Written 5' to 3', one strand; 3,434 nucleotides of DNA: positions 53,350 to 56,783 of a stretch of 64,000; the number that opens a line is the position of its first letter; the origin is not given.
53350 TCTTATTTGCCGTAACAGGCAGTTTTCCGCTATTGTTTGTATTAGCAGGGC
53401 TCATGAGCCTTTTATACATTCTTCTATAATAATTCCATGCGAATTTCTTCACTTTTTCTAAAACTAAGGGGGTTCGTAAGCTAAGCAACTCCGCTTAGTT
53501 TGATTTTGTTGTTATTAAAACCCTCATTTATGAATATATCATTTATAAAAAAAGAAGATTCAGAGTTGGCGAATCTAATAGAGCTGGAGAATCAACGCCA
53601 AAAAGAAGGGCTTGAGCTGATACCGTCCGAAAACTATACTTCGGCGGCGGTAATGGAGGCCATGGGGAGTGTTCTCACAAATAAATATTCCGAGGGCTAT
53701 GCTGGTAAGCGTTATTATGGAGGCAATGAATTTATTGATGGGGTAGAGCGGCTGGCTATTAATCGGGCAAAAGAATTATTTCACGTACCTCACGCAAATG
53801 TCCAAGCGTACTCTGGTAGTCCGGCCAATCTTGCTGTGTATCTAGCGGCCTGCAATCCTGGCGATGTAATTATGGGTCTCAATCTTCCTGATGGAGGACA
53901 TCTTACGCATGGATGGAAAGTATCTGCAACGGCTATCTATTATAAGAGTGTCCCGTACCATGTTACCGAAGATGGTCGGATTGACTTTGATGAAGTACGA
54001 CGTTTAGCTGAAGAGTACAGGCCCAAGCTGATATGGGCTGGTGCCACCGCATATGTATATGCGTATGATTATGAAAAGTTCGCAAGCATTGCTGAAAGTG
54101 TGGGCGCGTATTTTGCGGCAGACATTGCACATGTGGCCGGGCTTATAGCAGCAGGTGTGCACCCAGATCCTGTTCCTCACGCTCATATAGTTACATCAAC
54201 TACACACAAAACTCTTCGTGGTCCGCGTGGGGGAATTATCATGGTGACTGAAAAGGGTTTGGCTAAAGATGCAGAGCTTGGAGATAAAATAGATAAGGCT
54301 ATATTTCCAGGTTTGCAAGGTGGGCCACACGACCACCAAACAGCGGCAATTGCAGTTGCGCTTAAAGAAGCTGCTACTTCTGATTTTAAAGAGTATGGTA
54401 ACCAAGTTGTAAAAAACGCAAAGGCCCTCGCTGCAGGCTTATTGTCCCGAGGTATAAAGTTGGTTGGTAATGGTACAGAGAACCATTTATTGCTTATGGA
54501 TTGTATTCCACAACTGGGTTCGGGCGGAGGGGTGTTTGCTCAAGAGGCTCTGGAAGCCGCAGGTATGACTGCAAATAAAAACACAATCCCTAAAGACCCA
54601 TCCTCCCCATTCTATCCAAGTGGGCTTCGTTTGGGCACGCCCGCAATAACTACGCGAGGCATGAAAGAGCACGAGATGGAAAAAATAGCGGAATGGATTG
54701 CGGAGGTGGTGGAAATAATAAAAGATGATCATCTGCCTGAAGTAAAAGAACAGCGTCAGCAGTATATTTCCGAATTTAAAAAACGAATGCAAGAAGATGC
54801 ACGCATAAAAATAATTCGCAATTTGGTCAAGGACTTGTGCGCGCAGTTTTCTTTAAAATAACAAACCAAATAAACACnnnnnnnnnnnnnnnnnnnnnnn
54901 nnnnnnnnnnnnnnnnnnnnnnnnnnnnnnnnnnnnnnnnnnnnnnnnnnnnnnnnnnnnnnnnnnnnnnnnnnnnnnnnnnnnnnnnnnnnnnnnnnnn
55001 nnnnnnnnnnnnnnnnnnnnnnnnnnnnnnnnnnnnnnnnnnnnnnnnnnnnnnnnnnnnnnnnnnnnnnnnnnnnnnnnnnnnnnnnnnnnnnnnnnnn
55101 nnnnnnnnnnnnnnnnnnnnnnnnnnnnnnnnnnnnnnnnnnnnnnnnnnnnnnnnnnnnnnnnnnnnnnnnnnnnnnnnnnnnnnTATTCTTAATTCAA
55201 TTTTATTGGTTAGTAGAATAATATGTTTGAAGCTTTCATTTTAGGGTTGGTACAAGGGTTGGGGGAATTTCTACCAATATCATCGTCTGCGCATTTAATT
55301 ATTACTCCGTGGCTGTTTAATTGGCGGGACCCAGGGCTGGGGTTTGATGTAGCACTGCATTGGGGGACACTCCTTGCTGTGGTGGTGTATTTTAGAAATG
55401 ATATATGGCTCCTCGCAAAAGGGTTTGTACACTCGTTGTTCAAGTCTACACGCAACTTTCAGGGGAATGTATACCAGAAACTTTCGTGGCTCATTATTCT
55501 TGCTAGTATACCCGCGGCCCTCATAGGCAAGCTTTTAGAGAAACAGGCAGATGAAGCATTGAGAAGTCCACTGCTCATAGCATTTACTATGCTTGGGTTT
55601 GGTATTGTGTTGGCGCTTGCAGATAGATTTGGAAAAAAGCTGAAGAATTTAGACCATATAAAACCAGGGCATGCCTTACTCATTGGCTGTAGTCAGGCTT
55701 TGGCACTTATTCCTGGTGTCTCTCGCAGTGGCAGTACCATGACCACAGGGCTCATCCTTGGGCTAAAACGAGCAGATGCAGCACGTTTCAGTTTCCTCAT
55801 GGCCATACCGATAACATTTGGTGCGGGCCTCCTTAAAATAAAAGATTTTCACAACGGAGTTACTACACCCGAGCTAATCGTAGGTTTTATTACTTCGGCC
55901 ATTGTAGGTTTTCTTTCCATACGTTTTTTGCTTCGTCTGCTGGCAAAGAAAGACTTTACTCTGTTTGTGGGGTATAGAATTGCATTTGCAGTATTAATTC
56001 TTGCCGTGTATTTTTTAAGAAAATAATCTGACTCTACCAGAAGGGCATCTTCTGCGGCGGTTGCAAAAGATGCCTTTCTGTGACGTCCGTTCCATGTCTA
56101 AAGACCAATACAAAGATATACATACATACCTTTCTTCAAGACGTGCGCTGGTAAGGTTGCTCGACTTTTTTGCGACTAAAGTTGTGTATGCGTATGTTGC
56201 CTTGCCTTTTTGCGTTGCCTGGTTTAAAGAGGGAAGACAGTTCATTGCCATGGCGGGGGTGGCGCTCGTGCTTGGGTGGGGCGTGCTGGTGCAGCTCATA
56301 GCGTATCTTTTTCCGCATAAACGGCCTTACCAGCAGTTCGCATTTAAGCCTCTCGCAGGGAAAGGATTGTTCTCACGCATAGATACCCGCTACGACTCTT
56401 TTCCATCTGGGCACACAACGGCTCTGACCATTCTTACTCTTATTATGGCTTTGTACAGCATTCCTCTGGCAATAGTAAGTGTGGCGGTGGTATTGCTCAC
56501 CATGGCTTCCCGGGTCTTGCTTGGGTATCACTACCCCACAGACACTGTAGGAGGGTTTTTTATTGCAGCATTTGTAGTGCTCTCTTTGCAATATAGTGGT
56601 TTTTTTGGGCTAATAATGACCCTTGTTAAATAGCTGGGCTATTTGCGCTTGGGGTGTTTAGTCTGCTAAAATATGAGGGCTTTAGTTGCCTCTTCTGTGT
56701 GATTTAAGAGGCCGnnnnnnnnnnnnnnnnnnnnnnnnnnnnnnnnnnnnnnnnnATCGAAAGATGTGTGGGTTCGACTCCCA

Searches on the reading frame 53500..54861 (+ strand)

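Call 55: search_protein_families(library=pfam, proteins=[window:53500-54861:+], max_evalue=0.00001)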
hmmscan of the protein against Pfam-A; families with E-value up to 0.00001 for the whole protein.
window:53500-54861:+ (453 aa): 1 family
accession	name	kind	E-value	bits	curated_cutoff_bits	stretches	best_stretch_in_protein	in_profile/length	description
PF00464.25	SHMT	-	3.4e-160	533.5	27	1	17-400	2-399/399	Serine hydroxymethyltransferase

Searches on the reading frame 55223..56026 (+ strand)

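Call 56: search_protein_families(library=pfam, proteins=[window:55223-56026:+], max_evalue=0.00001)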
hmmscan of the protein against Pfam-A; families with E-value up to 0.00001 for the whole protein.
window:55223-56026:+ (267 aa): 1 family
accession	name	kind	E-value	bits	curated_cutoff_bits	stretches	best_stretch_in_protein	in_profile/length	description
PF02673.24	BacA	-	5.4e-83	279.1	33.4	1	4-257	1-256/257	Bacitracin resistance protein BacA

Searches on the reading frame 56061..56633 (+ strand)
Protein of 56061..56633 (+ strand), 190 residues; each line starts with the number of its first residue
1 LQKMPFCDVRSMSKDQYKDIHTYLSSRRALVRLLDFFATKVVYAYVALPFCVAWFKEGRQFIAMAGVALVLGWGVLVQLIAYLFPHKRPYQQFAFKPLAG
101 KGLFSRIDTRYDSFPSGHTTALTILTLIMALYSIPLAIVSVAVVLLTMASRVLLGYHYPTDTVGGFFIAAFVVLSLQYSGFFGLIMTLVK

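Call 56: search_protein_families(library=pfam, proteins=[window:56061-56633:+], max_evalue=0.00001)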
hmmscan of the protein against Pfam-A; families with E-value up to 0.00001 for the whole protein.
window:56061-56633:+ (190 aa): 2 families
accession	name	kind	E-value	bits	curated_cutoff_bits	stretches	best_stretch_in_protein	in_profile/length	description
PF01569.27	PAP2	-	2.8e-13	50.2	27.2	1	73-174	12-119/130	PAP2 superfamily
PF14378.12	PAP2_3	-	2.4e-08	34.5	27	1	24-172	22-187/190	PAP2 superfamily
